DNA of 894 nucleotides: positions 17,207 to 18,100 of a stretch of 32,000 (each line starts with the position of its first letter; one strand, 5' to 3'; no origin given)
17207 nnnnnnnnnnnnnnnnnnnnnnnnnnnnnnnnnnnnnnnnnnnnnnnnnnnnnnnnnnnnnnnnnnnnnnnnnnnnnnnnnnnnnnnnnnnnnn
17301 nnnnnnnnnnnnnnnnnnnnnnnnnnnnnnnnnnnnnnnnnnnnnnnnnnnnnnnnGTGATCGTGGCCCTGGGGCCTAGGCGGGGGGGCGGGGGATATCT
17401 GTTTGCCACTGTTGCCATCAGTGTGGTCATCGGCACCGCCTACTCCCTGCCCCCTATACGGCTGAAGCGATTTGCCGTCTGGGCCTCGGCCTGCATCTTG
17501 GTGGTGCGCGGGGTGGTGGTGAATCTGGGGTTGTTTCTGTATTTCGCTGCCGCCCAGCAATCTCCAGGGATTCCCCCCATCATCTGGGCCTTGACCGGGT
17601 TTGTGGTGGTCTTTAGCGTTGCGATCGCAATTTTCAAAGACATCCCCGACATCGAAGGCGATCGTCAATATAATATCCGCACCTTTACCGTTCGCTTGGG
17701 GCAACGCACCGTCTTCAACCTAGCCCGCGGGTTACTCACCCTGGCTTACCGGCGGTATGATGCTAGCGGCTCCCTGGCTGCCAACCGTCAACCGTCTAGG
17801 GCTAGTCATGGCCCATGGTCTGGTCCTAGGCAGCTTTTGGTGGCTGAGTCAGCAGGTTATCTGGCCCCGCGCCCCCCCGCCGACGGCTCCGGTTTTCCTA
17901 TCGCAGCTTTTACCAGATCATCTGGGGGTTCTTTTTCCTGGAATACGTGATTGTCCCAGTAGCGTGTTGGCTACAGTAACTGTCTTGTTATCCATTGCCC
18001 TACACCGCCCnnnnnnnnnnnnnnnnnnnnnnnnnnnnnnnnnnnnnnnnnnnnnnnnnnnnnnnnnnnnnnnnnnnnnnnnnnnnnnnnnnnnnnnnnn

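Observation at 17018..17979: Tocopherol prenyltransferase gene readable only through four to five single-base frame hops, while every neighbouring gene is intact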

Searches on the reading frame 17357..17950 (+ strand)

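Call 58: search_protein_families(library=pfam, proteins=[window:17357-17950:+], max_evalue=0.01)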
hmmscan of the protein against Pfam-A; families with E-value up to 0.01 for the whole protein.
window:17357-17950:+ (197 aa): 1 family
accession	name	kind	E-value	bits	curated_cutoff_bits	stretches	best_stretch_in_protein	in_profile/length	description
PF01040.23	UbiA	-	9e-20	71.5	34.2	1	14-129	90-196/250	UbiA prenyltransferase family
